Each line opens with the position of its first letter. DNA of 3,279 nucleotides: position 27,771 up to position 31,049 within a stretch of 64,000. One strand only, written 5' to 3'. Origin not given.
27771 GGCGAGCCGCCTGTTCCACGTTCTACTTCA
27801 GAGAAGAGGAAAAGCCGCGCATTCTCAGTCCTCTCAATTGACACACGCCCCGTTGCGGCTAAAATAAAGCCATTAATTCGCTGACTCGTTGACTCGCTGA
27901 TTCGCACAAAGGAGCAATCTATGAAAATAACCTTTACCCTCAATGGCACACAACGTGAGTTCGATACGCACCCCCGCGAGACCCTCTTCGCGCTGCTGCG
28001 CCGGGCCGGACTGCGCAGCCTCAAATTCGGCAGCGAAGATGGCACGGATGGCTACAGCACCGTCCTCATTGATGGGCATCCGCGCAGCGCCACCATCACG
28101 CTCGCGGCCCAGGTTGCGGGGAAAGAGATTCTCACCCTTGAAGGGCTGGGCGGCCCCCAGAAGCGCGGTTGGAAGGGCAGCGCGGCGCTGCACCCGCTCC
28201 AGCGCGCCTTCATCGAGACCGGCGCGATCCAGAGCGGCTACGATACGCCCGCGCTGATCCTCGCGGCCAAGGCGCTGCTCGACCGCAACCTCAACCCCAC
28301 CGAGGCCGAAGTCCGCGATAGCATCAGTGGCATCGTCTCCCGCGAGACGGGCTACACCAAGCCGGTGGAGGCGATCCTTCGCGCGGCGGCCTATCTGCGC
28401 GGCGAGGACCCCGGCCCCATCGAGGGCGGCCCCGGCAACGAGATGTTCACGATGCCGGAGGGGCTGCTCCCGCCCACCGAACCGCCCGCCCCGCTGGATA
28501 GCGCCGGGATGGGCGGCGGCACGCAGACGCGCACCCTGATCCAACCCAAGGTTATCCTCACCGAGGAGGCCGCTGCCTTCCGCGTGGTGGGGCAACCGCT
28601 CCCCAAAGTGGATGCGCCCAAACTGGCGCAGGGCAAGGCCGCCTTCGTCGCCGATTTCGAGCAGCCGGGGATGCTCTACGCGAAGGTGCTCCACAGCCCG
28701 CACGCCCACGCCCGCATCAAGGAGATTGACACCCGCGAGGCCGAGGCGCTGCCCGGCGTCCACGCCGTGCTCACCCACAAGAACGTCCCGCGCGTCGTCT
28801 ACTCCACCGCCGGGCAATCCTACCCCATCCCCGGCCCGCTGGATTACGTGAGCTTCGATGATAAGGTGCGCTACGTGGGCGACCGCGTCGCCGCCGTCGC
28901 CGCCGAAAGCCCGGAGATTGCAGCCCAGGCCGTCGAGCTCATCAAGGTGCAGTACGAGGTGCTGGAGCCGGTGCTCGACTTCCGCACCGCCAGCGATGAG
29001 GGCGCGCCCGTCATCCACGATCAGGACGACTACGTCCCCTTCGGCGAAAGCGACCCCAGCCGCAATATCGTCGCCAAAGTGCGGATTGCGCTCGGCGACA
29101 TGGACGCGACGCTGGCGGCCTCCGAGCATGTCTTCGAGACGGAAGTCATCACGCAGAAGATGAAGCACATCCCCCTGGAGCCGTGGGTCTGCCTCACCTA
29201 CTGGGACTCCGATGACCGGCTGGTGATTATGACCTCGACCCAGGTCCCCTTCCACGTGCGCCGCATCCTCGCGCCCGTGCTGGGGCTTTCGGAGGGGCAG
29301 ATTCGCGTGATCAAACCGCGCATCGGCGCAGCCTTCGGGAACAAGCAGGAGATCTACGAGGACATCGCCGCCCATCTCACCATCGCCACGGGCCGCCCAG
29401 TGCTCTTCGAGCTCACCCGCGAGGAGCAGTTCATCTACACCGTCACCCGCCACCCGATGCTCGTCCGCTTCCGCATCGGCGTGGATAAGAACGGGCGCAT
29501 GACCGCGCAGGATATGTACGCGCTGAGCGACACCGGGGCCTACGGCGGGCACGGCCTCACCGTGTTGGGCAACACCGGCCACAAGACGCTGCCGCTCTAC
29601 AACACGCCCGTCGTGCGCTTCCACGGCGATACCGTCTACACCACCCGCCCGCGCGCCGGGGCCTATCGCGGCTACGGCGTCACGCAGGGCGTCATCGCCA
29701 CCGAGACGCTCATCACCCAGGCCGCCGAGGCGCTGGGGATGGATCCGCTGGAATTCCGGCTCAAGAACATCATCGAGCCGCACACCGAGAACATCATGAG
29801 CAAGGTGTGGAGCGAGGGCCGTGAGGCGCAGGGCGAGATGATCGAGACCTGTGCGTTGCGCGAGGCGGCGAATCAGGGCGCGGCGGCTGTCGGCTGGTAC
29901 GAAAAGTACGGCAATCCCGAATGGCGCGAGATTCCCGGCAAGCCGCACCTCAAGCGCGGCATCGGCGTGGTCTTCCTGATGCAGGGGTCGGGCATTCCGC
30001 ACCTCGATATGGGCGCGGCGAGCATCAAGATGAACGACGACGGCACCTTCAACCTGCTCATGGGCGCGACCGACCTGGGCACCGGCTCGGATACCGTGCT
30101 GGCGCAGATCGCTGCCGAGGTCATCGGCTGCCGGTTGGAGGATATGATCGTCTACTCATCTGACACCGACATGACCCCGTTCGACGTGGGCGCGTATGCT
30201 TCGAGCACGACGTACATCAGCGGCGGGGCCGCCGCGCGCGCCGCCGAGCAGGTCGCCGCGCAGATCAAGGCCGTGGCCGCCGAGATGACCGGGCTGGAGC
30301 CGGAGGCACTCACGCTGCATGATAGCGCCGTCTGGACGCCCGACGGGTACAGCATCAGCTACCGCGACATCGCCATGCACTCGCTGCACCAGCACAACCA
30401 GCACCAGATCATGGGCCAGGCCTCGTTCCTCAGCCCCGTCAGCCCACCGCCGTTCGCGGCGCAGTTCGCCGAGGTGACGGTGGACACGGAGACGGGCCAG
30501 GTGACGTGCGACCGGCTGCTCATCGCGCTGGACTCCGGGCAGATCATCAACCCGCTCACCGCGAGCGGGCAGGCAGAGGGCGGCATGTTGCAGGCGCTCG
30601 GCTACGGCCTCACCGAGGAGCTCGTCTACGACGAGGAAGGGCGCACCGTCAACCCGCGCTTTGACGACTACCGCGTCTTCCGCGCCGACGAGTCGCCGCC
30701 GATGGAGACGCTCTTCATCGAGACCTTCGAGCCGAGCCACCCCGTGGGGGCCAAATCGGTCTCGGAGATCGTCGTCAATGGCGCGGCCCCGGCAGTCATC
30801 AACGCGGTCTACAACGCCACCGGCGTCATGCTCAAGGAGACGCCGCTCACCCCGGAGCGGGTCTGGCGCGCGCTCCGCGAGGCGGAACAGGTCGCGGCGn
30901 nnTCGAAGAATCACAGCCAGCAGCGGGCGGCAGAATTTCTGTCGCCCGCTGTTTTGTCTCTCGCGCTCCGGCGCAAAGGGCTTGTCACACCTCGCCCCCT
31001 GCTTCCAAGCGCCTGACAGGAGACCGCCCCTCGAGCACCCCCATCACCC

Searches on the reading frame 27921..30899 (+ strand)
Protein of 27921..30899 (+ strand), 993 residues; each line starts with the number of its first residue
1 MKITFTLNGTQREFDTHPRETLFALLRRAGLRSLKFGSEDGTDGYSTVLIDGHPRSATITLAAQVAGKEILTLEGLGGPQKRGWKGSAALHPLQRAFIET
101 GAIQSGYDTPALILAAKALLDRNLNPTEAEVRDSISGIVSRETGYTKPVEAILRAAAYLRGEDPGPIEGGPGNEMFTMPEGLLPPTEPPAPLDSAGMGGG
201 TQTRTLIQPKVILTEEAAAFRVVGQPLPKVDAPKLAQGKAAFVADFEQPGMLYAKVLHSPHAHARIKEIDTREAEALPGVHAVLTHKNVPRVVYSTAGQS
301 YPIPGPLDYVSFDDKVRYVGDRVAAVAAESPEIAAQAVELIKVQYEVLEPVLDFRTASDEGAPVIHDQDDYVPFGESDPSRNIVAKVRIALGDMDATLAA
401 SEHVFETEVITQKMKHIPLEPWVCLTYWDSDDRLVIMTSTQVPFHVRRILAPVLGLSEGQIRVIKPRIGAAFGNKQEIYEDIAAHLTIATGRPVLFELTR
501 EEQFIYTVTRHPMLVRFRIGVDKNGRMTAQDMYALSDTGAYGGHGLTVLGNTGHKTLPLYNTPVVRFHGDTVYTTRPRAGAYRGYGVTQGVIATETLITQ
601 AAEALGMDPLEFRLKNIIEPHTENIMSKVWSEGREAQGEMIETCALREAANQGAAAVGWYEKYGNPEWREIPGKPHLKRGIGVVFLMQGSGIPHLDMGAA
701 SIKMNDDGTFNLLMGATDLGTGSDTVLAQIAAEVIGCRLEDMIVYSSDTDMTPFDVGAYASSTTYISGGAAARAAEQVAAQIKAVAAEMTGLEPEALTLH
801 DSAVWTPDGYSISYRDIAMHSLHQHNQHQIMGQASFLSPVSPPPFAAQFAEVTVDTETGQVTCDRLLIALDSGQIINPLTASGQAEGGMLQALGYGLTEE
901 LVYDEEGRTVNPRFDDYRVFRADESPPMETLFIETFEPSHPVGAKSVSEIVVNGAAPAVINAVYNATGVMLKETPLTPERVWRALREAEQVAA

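Call 6: search_protein_families(library=pfam, proteins=[window:27921-30899:+], max_evalue=0.1)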
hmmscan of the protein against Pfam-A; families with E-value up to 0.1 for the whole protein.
window:27921-30899:+ (993 aa): 4 families
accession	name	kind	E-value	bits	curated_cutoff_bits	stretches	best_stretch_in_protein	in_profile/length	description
PF02738.23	MoCoBD_1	-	8.9e-74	248.1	27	1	381-617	7-244/244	Molybdopterin cofactor-binding domain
PF20256.3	MoCoBD_2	-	1.9e-71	241.3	27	1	656-926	5-283/283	Molybdopterin cofactor-binding domain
PF01315.27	Ald_Xan_dh_C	-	3.2e-30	105.1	31.3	1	237-348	1-109/110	Aldehyde oxidase and xanthine dehydrogenase, a/b hammerhead domain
PF01799.25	Fer2_2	-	1.2e-17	64.2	30.3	1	72-152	1-74/75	[2Fe-2S] binding domain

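Call 7: search_protein_families(library=padloc, proteins=[window:27921-30899:+], max_evalue=0.1)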
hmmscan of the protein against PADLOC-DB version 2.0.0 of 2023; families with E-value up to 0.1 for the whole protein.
window:27921-30899:+ (993 aa): 0 families
